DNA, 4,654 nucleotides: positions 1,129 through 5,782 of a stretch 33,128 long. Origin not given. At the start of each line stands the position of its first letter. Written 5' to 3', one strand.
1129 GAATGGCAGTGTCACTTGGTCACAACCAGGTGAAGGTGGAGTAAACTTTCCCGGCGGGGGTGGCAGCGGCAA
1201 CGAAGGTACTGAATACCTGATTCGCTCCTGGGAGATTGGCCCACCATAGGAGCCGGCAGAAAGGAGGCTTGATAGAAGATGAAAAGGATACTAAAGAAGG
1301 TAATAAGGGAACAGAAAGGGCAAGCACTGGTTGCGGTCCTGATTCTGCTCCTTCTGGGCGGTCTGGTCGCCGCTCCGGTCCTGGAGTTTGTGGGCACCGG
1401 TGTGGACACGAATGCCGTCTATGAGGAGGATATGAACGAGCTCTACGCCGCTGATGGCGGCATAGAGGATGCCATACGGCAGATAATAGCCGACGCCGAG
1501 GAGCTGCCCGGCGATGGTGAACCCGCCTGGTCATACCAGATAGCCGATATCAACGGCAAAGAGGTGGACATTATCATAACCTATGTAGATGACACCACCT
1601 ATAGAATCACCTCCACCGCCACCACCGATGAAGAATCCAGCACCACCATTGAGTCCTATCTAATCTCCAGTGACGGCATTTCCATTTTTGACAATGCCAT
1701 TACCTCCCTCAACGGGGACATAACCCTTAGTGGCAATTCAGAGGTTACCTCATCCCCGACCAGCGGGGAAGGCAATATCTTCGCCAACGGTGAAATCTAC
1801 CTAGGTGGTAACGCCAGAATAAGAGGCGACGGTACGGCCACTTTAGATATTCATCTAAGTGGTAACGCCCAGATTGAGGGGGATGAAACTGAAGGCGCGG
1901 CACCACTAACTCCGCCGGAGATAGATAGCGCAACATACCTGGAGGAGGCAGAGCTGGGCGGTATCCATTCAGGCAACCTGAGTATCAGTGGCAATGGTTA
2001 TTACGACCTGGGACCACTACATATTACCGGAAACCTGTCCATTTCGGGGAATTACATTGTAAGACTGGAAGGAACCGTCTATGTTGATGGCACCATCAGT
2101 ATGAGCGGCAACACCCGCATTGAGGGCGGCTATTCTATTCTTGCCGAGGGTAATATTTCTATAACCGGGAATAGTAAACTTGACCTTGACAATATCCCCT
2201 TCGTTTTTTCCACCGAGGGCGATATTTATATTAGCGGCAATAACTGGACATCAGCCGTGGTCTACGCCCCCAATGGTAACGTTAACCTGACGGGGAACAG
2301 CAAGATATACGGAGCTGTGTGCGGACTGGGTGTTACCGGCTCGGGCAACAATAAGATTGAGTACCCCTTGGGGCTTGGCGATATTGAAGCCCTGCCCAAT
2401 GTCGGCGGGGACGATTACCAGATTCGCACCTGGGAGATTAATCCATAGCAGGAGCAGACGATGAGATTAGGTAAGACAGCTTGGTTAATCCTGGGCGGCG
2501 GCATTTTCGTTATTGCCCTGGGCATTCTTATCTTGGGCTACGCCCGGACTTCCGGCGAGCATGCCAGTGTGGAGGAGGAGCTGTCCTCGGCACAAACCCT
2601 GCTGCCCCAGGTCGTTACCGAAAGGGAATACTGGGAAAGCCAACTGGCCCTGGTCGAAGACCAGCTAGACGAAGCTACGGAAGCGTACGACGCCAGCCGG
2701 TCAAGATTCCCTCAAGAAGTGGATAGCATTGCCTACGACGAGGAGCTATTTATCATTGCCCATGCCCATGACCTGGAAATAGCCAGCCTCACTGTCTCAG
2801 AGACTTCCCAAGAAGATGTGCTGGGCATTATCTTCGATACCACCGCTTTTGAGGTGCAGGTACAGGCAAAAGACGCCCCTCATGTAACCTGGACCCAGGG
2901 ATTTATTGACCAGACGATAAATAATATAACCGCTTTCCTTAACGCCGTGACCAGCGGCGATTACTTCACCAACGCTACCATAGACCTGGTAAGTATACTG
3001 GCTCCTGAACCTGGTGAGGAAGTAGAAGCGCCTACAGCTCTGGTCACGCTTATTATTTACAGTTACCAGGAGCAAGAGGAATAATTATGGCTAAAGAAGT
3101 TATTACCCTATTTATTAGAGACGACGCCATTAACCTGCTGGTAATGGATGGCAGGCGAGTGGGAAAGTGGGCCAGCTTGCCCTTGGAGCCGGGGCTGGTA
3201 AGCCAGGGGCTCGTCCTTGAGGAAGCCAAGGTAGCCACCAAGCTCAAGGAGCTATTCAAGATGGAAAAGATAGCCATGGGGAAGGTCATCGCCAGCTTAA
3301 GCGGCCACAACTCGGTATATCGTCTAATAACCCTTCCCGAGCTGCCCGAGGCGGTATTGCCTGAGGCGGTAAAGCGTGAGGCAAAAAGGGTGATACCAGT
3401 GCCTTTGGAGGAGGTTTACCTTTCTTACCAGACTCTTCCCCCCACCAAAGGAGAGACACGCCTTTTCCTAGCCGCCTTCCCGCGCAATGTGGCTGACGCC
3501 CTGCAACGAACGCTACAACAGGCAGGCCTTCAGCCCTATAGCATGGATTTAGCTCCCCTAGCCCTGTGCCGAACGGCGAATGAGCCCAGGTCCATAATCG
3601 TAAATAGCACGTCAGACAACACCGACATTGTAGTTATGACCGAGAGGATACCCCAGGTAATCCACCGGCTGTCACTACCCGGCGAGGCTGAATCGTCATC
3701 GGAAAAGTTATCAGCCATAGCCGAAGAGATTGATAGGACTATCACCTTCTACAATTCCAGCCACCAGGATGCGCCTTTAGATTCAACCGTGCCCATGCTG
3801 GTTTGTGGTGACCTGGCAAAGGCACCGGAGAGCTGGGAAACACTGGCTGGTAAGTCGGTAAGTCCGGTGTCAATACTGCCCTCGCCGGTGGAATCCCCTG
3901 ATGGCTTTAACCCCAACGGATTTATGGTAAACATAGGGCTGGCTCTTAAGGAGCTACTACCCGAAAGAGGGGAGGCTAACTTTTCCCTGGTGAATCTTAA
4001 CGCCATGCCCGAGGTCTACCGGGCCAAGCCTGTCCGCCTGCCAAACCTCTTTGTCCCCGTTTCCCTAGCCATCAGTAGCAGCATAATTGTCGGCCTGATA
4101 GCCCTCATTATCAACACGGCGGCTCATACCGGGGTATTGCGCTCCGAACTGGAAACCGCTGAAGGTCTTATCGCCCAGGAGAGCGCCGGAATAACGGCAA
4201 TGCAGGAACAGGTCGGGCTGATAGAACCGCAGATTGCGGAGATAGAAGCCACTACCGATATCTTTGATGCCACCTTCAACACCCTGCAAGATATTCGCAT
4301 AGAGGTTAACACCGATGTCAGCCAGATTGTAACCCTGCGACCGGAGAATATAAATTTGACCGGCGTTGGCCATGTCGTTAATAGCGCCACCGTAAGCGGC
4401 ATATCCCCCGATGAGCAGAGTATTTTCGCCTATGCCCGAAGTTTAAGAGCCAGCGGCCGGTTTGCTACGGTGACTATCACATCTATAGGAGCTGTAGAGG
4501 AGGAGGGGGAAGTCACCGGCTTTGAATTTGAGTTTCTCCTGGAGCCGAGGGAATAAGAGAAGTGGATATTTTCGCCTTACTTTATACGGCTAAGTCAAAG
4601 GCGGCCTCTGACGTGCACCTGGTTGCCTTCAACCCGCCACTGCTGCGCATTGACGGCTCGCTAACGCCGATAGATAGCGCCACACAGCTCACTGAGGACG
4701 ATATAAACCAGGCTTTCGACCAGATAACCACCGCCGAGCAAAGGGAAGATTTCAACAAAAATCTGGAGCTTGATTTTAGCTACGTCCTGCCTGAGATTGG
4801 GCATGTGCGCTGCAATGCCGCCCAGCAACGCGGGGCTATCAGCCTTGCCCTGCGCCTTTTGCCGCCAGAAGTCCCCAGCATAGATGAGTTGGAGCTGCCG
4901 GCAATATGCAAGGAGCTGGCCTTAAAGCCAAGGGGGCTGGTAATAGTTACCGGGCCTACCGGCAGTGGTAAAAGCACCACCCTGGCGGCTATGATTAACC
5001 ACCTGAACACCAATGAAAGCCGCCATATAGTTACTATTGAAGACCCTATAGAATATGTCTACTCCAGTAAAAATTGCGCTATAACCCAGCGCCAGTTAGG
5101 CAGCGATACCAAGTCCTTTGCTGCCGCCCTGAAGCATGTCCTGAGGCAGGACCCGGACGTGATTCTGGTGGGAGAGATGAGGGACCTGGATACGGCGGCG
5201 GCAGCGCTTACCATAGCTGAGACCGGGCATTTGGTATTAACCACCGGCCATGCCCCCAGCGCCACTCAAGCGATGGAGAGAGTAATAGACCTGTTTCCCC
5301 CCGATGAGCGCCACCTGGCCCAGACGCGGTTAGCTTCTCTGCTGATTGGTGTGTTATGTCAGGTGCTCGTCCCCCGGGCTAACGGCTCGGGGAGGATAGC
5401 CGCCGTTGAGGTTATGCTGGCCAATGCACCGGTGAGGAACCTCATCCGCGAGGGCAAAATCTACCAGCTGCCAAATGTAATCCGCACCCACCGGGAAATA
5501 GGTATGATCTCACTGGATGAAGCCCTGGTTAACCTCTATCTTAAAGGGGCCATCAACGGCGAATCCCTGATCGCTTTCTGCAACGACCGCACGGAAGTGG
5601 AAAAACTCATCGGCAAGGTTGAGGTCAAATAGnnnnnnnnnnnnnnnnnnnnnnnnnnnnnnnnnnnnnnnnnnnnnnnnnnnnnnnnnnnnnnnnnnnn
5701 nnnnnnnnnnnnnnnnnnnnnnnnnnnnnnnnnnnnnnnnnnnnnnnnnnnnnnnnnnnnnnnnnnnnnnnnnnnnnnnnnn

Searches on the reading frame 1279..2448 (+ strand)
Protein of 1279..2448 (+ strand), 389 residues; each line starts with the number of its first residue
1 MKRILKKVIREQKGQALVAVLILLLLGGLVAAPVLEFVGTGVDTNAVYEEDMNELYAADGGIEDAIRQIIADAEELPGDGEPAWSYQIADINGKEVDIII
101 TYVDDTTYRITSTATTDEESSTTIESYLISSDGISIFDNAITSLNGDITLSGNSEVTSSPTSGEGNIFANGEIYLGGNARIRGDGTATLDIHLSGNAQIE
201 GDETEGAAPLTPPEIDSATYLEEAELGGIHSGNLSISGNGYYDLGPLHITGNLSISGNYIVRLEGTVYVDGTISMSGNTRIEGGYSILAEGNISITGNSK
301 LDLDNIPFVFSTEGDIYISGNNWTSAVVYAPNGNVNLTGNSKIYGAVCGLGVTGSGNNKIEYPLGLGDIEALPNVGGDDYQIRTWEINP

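Call 9: search_protein_families(library=pfam, proteins=[window:1279-2448:+], max_evalue=0.001)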
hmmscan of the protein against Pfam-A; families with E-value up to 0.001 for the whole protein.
window:1279-2448:+ (389 aa): 1 family
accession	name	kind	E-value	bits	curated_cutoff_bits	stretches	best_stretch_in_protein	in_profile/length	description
PF23981.1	DUF7305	-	4.9e-13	49.8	27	1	230-362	40-178/185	Domain of unknown function (DUF7305)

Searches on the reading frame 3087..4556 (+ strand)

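Call 9: search_protein_families(library=pfam, proteins=[window:3087-4556:+], max_evalue=0.001)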
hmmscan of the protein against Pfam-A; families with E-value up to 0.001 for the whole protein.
window:3087-4556:+ (489 aa): 2 families
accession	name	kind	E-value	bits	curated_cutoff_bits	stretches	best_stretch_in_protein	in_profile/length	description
PF11104.14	PilM_2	-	9.9e-14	51.5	27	1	24-178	22-180/340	Type IV pilus assembly protein PilM;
PF05137.18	PilN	-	0.00021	21.7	22.8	1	413-481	5-72/78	Fimbrial assembly protein (PilN)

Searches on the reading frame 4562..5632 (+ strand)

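Call 9: search_protein_families(library=pfam, proteins=[window:4562-5632:+], max_evalue=0.001)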
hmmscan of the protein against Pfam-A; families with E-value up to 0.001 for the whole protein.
window:4562-5632:+ (356 aa): 10 families
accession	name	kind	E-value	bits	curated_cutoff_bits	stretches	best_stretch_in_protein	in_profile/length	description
PF00437.27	T2SSE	-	9.2e-45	153.3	24.9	1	10-274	19-282/370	Type II/IV secretion system protein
PF13401.12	AAA_22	-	1.4e-05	25.8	27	1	123-209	4-96/130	AAA domain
PF13604.12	AAA_30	-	2e-05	24.9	27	1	115-228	9-122/191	AAA domain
PF13555.12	AAA_29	-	2.9e-05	24.2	27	1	118-151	16-49/61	P-loop containing region of AAA domain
PF25199.1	nSTAND_NTPase5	-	4e-05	23.9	34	1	96-164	14-81/145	Novel STAND NTPase 5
PF13191.12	AAA_16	-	7.5e-05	23.7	32.6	1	124-174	23-64/167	AAA ATPase domain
PF20720.3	nSTAND3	-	0.00044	20.4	27.2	0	121-162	14-54/155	Novel STAND NTPase 3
PF13245.12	AAA_19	-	0.00072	20.2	25.1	0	124-161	11-42/134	AAA domain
PF00265.24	TK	-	0.00078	19.8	20.6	0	127-229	4-110/176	Thymidine kinase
PF00005.33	ABC_tran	-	0.00099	20.2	25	0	119-165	6-51/137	ABC transporter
